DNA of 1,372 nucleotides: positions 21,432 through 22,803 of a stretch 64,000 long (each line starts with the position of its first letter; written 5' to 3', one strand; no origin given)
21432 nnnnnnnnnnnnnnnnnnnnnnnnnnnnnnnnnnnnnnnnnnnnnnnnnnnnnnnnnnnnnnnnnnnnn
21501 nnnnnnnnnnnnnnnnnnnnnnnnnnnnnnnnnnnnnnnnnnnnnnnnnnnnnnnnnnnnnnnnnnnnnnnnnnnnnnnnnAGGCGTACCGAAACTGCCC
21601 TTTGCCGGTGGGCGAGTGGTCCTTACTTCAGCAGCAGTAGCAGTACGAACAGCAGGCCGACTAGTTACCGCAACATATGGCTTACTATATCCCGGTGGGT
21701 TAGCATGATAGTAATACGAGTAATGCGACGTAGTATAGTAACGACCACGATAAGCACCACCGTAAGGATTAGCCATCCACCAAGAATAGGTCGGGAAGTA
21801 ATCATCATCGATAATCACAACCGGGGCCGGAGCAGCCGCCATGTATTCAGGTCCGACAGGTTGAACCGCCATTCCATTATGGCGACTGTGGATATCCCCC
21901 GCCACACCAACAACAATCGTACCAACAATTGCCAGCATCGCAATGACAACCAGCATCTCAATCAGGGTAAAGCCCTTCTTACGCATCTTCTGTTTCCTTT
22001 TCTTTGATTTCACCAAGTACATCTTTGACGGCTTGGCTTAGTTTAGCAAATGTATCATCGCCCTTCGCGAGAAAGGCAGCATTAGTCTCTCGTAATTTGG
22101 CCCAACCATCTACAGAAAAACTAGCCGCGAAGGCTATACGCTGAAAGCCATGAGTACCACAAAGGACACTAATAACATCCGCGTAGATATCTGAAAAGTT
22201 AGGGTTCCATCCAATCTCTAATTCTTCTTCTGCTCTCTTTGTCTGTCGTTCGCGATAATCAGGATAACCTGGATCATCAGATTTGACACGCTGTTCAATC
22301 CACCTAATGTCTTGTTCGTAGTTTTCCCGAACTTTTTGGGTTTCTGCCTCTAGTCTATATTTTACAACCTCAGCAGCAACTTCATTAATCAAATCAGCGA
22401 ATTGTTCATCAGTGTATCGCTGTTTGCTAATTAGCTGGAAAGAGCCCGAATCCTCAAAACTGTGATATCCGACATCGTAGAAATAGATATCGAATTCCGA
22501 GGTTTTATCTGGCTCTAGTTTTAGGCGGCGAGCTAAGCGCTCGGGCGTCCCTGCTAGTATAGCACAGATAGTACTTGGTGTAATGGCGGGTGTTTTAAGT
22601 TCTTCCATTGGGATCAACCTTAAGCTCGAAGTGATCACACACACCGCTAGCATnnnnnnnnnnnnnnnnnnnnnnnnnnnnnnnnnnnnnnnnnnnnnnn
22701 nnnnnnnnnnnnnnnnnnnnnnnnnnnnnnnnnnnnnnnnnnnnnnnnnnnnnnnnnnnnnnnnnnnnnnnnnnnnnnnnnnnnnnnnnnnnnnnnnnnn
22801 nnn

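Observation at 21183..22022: Prepilin-like protein with Tyr-rich segment and ~150-residue Ser/Gly/Arg low-complexity tail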

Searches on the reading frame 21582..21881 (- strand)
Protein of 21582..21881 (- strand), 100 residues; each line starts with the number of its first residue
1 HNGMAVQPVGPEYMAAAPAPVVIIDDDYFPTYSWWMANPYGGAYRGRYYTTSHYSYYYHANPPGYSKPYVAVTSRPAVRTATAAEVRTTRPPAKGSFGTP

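Call 22: find_homologous_proteins(query=window:21582-21881:-, max_evalue=0.1)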
Query window:21582-21881:-: 15 candidates shared short words with the query, none scored E <= 0.1.

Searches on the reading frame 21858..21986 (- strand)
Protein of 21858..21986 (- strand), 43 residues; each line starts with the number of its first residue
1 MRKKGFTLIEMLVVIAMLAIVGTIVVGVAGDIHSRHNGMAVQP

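Call 51: search_dna_similar(query=window:21858-21986:-, collection=phages, mode=protein, max_evalue=1, max_rows=30)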
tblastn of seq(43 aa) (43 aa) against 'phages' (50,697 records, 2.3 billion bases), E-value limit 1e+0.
Records with a match: 1; places in all: 1; records where one place covers at least 80% of the query: 0.
Best place of each record, by identity: 60-80% 1.
By first word of the organism name: Bacteriophage 1.
By host as written in the record: - 1.
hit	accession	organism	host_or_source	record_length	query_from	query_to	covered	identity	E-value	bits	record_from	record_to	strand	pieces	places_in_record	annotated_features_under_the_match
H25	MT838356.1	Bacteriophage sp.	human fecal samples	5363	1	18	42%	66.7%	8e-1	31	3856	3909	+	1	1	record has no annotation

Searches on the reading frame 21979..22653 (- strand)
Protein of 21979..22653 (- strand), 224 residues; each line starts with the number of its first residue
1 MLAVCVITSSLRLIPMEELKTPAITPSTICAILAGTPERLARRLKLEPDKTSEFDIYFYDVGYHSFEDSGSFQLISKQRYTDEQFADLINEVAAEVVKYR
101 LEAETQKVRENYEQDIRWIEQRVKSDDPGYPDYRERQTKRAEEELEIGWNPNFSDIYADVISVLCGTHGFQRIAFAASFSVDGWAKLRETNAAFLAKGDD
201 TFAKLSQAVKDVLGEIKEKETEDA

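Call 6: search_protein_families(library=pfam, proteins=[window:21979-22653:-], max_evalue=0.1)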
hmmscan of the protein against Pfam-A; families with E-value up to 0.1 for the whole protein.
window:21979-22653:- (224 aa): 0 families

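Call 8: search_protein_families(library=phrogs, proteins=[window:21979-22653:-], max_evalue=0.01)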
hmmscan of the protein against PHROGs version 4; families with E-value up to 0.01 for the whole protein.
window:21979-22653:- (224 aa): 0 families

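Call 55: search_protein_families(library=padloc, proteins=[window:21979-22608:-], max_evalue=0.01)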
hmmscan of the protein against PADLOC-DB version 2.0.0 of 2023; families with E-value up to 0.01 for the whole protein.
window:21979-22608:- (209 aa): 1 family
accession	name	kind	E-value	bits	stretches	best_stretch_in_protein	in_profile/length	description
PDLC03612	REase_MTase_IIG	-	0.0063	12.7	1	34-104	838-910/1247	Type IIG restriction enzyme-methyltransferase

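Call 58: find_homologous_proteins(query=window:21979-22608:-, max_evalue=0.001)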
Query window:21979-22608:- (209 aa): 1 proteins with E <= 0.001 among 289 candidates.
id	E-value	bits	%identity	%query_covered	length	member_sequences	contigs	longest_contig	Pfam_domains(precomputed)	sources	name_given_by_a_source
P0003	1.6e-134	464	100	100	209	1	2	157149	-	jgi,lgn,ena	-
